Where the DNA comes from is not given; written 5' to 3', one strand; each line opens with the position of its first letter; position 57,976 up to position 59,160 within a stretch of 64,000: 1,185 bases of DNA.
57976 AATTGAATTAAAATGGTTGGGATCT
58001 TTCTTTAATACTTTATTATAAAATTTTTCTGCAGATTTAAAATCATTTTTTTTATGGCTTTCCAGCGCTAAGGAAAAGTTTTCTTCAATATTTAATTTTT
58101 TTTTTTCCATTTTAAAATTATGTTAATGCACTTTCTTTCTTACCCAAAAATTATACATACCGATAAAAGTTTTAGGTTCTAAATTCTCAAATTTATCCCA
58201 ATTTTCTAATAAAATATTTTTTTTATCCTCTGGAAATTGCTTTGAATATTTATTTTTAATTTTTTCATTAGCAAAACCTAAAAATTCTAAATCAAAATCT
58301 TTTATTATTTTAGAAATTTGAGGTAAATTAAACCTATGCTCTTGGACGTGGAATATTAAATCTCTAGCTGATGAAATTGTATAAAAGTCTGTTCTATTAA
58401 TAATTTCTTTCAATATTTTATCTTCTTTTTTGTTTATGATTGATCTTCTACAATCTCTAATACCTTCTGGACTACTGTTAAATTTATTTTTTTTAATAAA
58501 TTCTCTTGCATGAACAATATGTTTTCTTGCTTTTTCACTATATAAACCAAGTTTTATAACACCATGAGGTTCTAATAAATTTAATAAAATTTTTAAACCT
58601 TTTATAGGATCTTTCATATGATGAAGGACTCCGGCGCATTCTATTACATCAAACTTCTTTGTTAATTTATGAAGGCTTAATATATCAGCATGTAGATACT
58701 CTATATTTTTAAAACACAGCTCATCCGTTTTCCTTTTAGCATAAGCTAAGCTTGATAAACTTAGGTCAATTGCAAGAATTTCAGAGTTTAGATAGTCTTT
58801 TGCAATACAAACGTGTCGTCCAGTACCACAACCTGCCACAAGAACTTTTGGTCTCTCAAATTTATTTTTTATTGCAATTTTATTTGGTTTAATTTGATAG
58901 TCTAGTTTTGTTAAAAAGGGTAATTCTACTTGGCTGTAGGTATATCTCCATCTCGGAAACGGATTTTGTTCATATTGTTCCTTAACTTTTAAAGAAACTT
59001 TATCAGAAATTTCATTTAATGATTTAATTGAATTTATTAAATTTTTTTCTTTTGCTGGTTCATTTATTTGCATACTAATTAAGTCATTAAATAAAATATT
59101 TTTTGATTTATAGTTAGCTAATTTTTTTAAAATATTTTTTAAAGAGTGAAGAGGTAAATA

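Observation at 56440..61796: Three-gene TPR-sulfotransferase / TPR-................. / TPR-sulfotransferase cassette inside the conserved rho-mnmE junction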

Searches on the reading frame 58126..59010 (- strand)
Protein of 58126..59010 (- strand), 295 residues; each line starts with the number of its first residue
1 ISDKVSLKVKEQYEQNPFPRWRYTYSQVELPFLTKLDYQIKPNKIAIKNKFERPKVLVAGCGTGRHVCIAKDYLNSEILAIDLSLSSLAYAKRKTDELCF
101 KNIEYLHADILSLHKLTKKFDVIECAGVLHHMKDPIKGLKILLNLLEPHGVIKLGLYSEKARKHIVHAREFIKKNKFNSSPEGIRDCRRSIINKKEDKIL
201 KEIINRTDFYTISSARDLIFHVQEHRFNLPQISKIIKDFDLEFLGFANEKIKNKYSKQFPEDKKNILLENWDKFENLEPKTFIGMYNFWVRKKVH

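Call 26: search_solved_structures(query=A4, max_evalue=0.01, show_alignments=3)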
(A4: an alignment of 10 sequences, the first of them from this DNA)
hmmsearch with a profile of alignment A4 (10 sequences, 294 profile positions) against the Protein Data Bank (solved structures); distinct sequences matched with E-value up to 0.01: 43.
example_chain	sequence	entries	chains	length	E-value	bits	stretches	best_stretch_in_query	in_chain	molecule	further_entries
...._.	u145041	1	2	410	1.9e-23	86.5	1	17-249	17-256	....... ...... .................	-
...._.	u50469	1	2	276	2.9e-16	62.9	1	54-153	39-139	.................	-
5doo_A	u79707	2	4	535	6.9e-15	58.4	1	12-188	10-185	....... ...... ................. 2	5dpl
5dnk_A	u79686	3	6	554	1e-09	41.4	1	50-170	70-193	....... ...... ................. 1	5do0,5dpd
5wp5_A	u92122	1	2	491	1e-08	38.1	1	55-189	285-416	Phosphomethylethanolamine N-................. 2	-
5wp4_A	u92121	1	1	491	2.5e-08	36.9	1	54-179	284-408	Phosphoethanolamine N-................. 1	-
8rdl_A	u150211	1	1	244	1.6e-06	30.9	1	55-137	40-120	ToxA protein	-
6uv6_A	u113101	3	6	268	2.2e-06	30.5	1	53-157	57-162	D-glucose O-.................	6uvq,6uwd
3bus_A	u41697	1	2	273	3.7e-06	29.7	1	54-155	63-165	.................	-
6uak_A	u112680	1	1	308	3.8e-06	29.7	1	36-152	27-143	SAM dependent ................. LahSB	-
8joz_A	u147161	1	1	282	6.7e-06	28.9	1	53-159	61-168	tRNA 5-carboxymethoxyuridine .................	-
4htf_A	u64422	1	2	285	6.7e-06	28.9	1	53-159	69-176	S-adenosylmethionine-dependent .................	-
3dh0_A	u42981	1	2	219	1.1e-05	28.1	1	56-156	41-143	SAM dependent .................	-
9dg8_A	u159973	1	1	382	2e-05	27.3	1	55-154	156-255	Tetrahydroprotoberberine N-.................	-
9dg7_A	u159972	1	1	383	2.1e-05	27.3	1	55-154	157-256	Tetrahydroprotoberberine N-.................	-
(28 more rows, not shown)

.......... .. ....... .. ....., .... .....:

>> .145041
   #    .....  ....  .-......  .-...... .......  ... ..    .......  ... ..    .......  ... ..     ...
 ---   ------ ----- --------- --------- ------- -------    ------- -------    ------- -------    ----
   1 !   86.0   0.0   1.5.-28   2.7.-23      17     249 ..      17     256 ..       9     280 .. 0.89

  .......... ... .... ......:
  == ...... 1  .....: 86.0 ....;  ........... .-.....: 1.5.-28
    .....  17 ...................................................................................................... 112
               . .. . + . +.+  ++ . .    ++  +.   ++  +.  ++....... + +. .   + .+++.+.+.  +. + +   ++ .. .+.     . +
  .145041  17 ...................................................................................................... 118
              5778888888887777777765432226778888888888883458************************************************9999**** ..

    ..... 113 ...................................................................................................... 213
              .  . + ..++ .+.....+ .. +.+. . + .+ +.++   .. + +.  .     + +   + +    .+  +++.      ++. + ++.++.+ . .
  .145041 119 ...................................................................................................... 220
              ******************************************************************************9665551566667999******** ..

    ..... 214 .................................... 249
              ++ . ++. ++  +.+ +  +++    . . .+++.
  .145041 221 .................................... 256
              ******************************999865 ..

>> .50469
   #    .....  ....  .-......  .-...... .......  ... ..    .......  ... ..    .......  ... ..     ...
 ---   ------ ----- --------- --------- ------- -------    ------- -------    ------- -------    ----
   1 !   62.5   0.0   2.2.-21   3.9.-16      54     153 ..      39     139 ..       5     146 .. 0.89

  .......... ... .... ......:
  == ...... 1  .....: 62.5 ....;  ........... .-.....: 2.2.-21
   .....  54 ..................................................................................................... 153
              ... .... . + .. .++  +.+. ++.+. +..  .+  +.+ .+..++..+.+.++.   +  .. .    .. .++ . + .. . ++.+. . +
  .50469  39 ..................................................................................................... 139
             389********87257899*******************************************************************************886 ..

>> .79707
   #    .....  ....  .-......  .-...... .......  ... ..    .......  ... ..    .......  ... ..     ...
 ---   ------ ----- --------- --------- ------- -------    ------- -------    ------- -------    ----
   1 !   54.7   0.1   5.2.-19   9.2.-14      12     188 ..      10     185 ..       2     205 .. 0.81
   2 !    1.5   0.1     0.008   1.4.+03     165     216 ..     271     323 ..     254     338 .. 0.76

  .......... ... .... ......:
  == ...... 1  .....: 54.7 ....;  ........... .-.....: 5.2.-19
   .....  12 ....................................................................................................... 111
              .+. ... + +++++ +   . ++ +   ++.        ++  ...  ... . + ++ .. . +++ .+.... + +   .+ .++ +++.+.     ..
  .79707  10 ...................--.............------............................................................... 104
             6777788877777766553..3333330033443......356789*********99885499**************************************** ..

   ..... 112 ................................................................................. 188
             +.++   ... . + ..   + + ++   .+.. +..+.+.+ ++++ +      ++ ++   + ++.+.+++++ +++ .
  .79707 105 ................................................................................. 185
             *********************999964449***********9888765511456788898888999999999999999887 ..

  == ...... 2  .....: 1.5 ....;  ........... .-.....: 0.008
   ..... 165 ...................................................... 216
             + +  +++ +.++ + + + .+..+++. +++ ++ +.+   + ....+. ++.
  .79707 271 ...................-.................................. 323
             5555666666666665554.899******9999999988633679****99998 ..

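Call 67: find_related_loci(query=A4, collection=metagenome_contigs, flank=8000)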
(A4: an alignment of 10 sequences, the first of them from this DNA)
Query A4 (295 aa) in metagenome_contigs; peptide patterns used: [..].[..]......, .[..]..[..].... (x = any residue, [..] = any of these).
600 stretches matched a pattern (row limit reached: there are more); 568 encode a relative of the query (tblastn E <= 1e-3); the best 80 are kept; 80 distinct loci.
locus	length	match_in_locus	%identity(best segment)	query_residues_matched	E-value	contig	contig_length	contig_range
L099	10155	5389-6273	68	1-295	9e-141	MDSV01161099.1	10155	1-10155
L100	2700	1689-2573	60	1-293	2e-122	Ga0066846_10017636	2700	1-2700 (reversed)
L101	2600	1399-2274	64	1-292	8e-122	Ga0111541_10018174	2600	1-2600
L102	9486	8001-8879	58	1-292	5e-116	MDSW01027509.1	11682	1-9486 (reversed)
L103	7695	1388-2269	61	1-292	3e-115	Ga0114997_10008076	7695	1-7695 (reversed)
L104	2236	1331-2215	55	1-293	2e-120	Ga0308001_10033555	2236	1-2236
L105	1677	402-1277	61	1-292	2e-121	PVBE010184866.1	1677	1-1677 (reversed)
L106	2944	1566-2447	57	1-292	1e-116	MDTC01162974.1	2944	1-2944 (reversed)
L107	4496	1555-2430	57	1-292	3e-113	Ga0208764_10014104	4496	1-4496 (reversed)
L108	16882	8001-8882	56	1-292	2e-110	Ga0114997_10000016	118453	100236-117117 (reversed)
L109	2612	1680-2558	57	1-293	3e-114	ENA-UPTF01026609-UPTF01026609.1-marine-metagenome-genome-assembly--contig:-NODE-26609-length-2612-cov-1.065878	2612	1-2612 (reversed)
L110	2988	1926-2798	57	1-289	4e-112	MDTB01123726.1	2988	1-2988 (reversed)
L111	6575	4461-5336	55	1-292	1e-106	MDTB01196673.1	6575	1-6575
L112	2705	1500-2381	56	1-292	8e-110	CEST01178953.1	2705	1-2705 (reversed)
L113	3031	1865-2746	59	1-292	8e-109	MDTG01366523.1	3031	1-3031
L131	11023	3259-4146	47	1-294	5e-86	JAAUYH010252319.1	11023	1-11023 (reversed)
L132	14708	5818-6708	42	1-294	3e-85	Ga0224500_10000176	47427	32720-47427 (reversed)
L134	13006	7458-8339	48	1-291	5e-85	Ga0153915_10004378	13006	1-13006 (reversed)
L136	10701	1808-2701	45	1-294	6e-85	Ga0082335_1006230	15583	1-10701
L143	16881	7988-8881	48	1-292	3e-83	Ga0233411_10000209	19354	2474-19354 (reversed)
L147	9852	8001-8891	45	1-292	4e-83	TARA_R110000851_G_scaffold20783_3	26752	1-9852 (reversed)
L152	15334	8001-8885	42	1-290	3e-82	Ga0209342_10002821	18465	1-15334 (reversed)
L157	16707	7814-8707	43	1-293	2e-81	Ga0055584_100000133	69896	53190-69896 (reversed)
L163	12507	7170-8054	43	1-292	7e-81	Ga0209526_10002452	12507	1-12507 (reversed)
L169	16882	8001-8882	46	1-292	1e-80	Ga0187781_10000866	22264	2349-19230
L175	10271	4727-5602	43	1-292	7e-80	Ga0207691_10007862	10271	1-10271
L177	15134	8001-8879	43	1-293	1e-79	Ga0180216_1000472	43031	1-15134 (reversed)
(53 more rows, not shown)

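Call 70: search_protein_families(library=pfam, max_evalue=1e-12, proteins=[L132:964-3246:-, L132:7211-8860:+, L152:4856-6514:+, L157:2740-5532:+, L169:9142-11124:-, L143:3896-5551:-, L143:10721-13462:+, L134:4455-6185:-, L177:8928-10958:-, L131:4431-6767:+])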
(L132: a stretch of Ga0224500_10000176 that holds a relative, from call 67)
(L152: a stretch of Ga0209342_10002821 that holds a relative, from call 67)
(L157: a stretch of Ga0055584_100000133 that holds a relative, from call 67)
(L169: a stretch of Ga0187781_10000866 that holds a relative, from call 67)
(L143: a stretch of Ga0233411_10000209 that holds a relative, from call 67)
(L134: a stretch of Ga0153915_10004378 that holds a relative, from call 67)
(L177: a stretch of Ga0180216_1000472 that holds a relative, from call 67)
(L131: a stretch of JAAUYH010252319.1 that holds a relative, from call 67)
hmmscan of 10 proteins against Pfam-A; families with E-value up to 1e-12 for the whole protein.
L132:964-3246:- (760 aa): 0 families

L132:7211-8860:+ (549 aa): 0 families

L152:4856-6514:+ (552 aa): 1 family
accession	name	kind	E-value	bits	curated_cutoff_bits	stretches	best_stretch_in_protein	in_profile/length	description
PF04909.20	Amidohydro_2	-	1.7e-36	126.9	26.4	1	222-547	1-289/289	Amidohydrolase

L157:2740-5532:+ (930 aa): 0 families

L169:9142-11124:- (660 aa): 5 families
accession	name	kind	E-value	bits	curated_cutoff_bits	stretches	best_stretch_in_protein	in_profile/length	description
PF13676.11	TIR_2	-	1.8e-21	77.3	28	1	22-146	1-112/122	TIR domain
PF00515.34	TPR_1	-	3.1e-17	62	27.8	0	504-533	4-33/34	Tetratricopeptide repeat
PF07719.23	TPR_2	-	1.4e-16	59.5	27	0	504-533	4-33/34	Tetratricopeptide repeat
PF13431.12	TPR_17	-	7.8e-14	51.2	24.4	0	385-422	2-32/34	Tetratricopeptide repeat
PF13414.12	TPR_11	-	9.3e-14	51.3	26.8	0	516-549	9-42/42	TPR repeat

L143:3896-5551:- (551 aa): 0 families

L143:10721-13462:+ (913 aa): 5 families
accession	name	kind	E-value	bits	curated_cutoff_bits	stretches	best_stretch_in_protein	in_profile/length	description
PF08447.18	PAS_3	-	2e-22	79.7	25.6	1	311-399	3-88/89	PAS fold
PF13426.13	PAS_9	-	3.9e-22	78.9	27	1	429-532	2-103/103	PAS domain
PF00072.30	Response_reg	-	6.3e-22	78.3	30.2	1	795-906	1-110/111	Response regulator receiver domain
PF00989.32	PAS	-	4.5e-21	75.4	22.6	1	418-530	1-113/113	PAS fold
PF02518.31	HATPase_c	-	7.4e-21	75.1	26.4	1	656-774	4-110/111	Histidine kinase-, DNA gyrase B-, and HSP90-like ATPase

L134:4455-6185:- (576 aa): 0 families

L177:8928-10958:- (676 aa): 0 families

L131:4431-6767:+ (778 aa): 2 families
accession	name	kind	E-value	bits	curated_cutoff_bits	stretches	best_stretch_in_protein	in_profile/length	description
PF00669.25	Flagellin_N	-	2.4e-28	99.4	26.6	1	7-140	3-136/139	Bacterial flagellin N-terminal helical region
PF00700.27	Flagellin_C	-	5.2e-21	75.2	23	1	694-777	3-86/86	Bacterial flagellin C-terminal helical region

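Call 72: search_protein_families(library=pfam, max_evalue=1e-8, proteins=[L131:7350-10364:+, L131:219-1085:+, L131:1141-1644:+, L131:6881-7288:-, L175:38-2029:+, L175:2289-2939:+, L175:7114-8757:+, L163:9448-12177:-, L136:3189-4952:-, L157:8746-9495:+])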
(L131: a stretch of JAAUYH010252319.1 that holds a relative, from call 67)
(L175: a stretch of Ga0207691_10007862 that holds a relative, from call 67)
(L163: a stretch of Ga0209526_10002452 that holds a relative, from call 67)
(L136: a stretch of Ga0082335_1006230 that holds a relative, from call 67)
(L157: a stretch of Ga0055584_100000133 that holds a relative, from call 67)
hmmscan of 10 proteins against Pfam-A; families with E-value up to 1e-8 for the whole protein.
L131:7350-10364:+ (1004 aa): 3 families
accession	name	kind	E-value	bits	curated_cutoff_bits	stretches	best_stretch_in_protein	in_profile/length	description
PF07195.17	FliD_C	-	5.3e-34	118.1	25.4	1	679-987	12-236/236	Flagellar hook-associated protein 2 C-terminus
PF07196.18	Flagellin_IN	-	1.1e-13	51.5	22.7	0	263-309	12-55/55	Flagellin hook IN motif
PF02465.23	FliD_N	-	1.5e-13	51.6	24.8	1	25-138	1-97/97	Flagellar hook-associated protein 2 N-terminus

L131:219-1085:+ (288 aa): 0 families

L131:1141-1644:+ (167 aa): 1 family
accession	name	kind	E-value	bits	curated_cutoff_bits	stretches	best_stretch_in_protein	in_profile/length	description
PF02623.20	FliW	-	6.4e-20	71.6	25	1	43-165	1-122/122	FliW protein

L131:6881-7288:- (135 aa): 0 families

L175:38-2029:+ (663 aa): 4 families
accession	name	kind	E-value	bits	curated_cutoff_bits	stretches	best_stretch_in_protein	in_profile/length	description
PF21090.3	P-loop_SecA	-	1.3e-84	283.3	27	1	215-445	2-205/205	SecA P-loop domain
PF07516.18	SecA_SW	-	3.6e-60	203.9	26.7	1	447-658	1-199/200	SecA Wing and Scaffold domain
PF01043.26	SecA_PP_bind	-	1.1e-44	151.9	23.5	1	42-155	2-110/110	SecA preprotein cross-linking domain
PF07517.20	SecA_DEAD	-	3.7e-39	135.2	24.6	1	1-198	186-289/290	SecA DEAD-like domain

L175:2289-2939:+ (216 aa): 0 families

L175:7114-8757:+ (547 aa): 1 family
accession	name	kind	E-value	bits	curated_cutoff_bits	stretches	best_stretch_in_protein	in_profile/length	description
PF01921.24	tRNA-synt_1f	-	2.9e-132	441.4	27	1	20-374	2-359/360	tRNA synthetases class I (K)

L163:9448-12177:- (909 aa): 2 families
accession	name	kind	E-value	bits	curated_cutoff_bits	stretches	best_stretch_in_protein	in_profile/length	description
PF00593.30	TonB_dep_Rec_b-barrel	-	4.1e-41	142.7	27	1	396-864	62-436/436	TonB dependent receptor-like, beta-barrel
PF07715.20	Plug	-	1.5e-20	74.1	23.9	1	53-166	8-107/107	TonB-dependent Receptor Plug Domain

L136:3189-4952:- (587 aa): 0 families

L157:8746-9495:+ (249 aa): 1 family
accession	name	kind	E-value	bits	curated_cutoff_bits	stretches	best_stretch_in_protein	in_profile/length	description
PF01925.25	TauE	-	5.8e-25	88.8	32.6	1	11-240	2-236/237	Sulfite exporter TauE/SafE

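Call 82: find_homologous_proteins(query=L131:1717-4149:+, max_evalue=1e-30)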
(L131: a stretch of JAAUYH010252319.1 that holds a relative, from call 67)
Query L131:1717-4149:+ (810 aa): 24 proteins with E <= 1e-30 among 8000 candidates.
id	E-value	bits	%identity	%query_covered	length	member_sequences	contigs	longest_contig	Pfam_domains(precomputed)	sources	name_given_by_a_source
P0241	0.0e+0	1823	100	100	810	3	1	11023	PF13489.13,PF13414.13,PF21545.4,PF12688.14,PF08241.19,PF13374.13,PF13847.13,PF07721.21,PF00515.35,PF13424.13,PF14561.13,PF07719.24,PF13174.13,PF13431.13,PF23914.2,PF13176.13,PF13428.13,PF25064.2,PF14559.13,PF13371.13,PF13649.13,PF12895.14,PF21033.5,PF13432.13,PF13181.13,PF08242.19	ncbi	-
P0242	7.1e-138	479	40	94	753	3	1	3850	PF13431.13,PF23914.2,PF13414.13,PF13176.13,PF13428.13,PF08241.19,PF13847.13,PF07721.21,PF14559.13,PF13371.13,PF13649.13,PF00515.35,PF13424.13,PF13432.13,PF13181.13,PF08242.19,PF07719.24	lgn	-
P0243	5.9e-113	397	34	94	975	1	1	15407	PF13431.13,PF23914.2,PF13414.13,PF13428.13,PF08241.19,PF13847.13,PF14559.13,PF13649.13,PF00515.35,PF13424.13,PF13432.13,PF13181.13,PF08242.19,PF07719.24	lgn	-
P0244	6.0e-55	205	31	30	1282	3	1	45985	PF03704.24,PF13414.13,PF12569.15,PF13374.13,PF07721.21,PF24575.2,PF02259.30,PF00515.35,PF13424.13,PF23233.2,PF13429.13,PF01075.24,PF07719.24,PF13174.13,PF20308.5,PF13431.13,PF23914.2,PF13176.13,PF13428.13,PF25064.2,PF14559.13,PF13371.13,PF17874.8,PF12895.14,PF21033.5,PF13432.13,PF13181.13,PF01239.29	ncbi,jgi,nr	ncbi:MAG TPA: tetratricopeptide repeat protein [Stellaceae bacterium]|nr:tetratricopeptide repeat pr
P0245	2.8e-49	186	27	29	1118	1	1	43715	PF03704.24,PF13414.13,PF21545.4,PF12569.15,PF13374.13,PF07721.21,PF24575.2,PF00515.35,PF13424.13,PF13429.13,PF14561.13,PF07719.24,PF13174.13,PF20308.5,PF25063.1,PF13431.13,PF23914.2,PF25058.2,PF23300.4,PF13176.13,PF13428.13,PF25064.2,PF14559.13,PF13371.13,PF17874.8,PF12895.14,PF21033.5,PF13432.13,PF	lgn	-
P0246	1.0e-47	181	36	36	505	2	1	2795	PF13847.13,PF13489.13,PF13649.13,PF08241.19,PF08242.19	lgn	-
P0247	4.4e-46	176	32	27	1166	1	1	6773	PF03704.24,PF13414.13,PF12569.15,PF13374.13,PF07721.21,PF24575.2,PF11846.15,PF00515.35,PF13424.13,PF13429.13,PF01075.24,PF07719.24,PF13174.13,PF20308.5,PF25063.1,PF13431.13,PF23914.2,PF13176.13,PF13428.13,PF04733.21,PF25064.2,PF14559.13,PF13371.13,PF12895.14,PF21033.5,PF13432.13,PF13181.13,PF10373.1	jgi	jgi:tetratricopeptide (TPR) repeat protein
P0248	1.3e-43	168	28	33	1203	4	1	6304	PF03704.24,PF09976.16,PF25060.1,PF13414.13,PF04049.20,PF13374.13,PF07721.21,PF24575.2,PF02259.30,PF00515.35,PF13424.13,PF01075.24,PF07719.24,PF13174.13,PF20308.5,PF25063.1,PF13431.13,PF23914.2,PF25062.2,PF13176.13,PF13428.13,PF04733.21,PF25064.2,PF14559.13,PF13371.13,PF12895.14,PF21033.5,PF13432.13,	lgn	-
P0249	7.3e-43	165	32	31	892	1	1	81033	PF09976.16,PF13414.13,PF12569.15,PF13374.13,PF07721.21,PF24575.2,PF02259.30,PF19662.5,PF00515.35,PF13424.13,PF07719.24,PF13174.13,PF13431.13,PF23914.2,PF13176.13,PF13428.13,PF25064.2,PF14559.13,PF13371.13,PF17874.8,PF12895.14,PF21033.5,PF13432.13,PF13181.13,PF01239.29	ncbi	-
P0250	1.9e-42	164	31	26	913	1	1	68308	PF03704.24,PF13414.13,PF13374.13,PF07721.21,PF24575.2,PF00515.35,PF13424.13,PF13429.13,PF01075.24,PF07719.24,PF13174.13,PF20308.5,PF25063.1,PF13431.13,PF23914.2,PF13176.13,PF24885.2,PF13428.13,PF25064.2,PF14559.13,PF13371.13,PF21070.3,PF17874.8,PF12895.14,PF21033.5,PF13432.13,PF13181.13,PF10373.16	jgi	-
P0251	1.1e-40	158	31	29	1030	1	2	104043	PF03704.24,PF13414.13,PF13374.13,PF07721.21,PF24575.2,PF00515.35,PF13424.13,PF13429.13,PF14561.13,PF07719.24,PF13174.13,PF20308.5,PF13431.13,PF23914.2,PF13176.13,PF13428.13,PF07676.19,PF04733.21,PF25064.2,PF14559.13,PF26549.1,PF13371.13,PF12895.14,PF21033.5,PF26550.2,PF13432.13,PF13181.13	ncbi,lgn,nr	ncbi:MAG: tetratricopeptide repeat protein [Bryobacteraceae bacterium]|nr:tetratricopeptide repeat p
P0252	3.1e-40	156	29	34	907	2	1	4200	PF25060.1,PF13414.13,PF12569.15,PF13374.13,PF07721.21,PF24575.2,PF00515.35,PF13424.13,PF13429.13,PF14561.13,PF07719.24,PF13174.13,PF20308.5,PF25063.1,PF13431.13,PF23914.2,PF25062.2,PF13176.13,PF13428.13,PF04733.21,PF25064.2,PF14559.13,PF13371.13,PF12895.14,PF21033.5,PF13432.13,PF13181.13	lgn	-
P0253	9.8e-39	151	27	30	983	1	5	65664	PF03704.24,PF09976.16,PF13414.13,PF12569.15,PF13844.13,PF13374.13,PF07721.21,PF24575.2,PF00515.35,PF13424.13,PF13429.13,PF14561.13,PF07719.24,PF13174.13,PF20308.5,PF25063.1,PF13431.13,PF23914.2,PF25062.2,PF13176.13,PF13428.13,PF04733.21,PF25064.2,PF14559.13,PF13371.13,PF17874.8,PF12895.14,PF21033.5,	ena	-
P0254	3.0e-38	150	27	33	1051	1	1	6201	PF10602.16,PF03704.24,PF13414.13,PF21545.4,PF12569.15,PF13374.13,PF07721.21,PF24575.2,PF00515.35,PF13424.13,PF13429.13,PF14561.13,PF07719.24,PF13174.13,PF20308.5,PF25063.1,PF13431.13,PF23914.2,PF13525.13,PF25062.2,PF25058.2,PF13176.13,PF13428.13,PF25064.2,PF14559.13,PF13371.13,PF12895.14,PF21033.5,P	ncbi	ncbi:MAG: tetratricopeptide repeat protein [Vicinamibacterales bacterium]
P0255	1.5e-36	144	33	30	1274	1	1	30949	PF03704.24,PF13414.13,PF10952.16,PF13374.13,PF02064.22,PF24575.2,PF07714.24,PF02259.30,PF00069.32,PF00515.35,PF27144.1,PF13424.13,PF13429.13,PF07719.24,PF13174.13,PF20308.5,PF25063.1,PF13431.13,PF23914.2,PF07720.19,PF13176.13,PF13428.13,PF25064.2,PF14559.13,PF17874.8,PF12895.14,PF21033.5,PF13432.13,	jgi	jgi:serine/threonine-protein kinase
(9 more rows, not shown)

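Call 84: find_encoding_contigs(protein=P0243, flank=7000, max_places=2)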
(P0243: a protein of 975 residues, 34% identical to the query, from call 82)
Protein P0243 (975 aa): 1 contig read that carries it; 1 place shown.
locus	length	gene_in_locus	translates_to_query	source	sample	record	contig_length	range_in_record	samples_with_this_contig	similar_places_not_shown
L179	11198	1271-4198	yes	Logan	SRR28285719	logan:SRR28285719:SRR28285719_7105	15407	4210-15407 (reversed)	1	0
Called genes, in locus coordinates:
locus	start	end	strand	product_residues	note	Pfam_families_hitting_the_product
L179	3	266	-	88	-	?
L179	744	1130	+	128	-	-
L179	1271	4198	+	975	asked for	PF13424:TPR_12 (faint), PF13428:TPR_14 (faint), PF13432:TPR_16, PF14559:TPR_19 (weak), PF08241:Methyltransf_11, PF08242:Methyltransf_12, PF13649:Methyltransf_25, PF13847:Methyltransf_31, +6 more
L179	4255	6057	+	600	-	PF13432:TPR_16, PF14559:TPR_19, PF00515:TPR_1, PF07719:TPR_2, PF13181:TPR_8 (weak), PF13414:TPR_11, PF13424:TPR_12, PF13432:TPR_16, +13 more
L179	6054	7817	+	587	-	PF13432:TPR_16 (weak), PF14559:TPR_19 (faint), PF05711:TylF, PF13578:Methyltransf_24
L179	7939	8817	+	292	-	PF01551:Peptidase_M23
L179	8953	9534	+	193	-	PF00722:Glyco_hydro_16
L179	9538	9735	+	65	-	-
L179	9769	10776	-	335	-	PF00535:Glycos_transf_2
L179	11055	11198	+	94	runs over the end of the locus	-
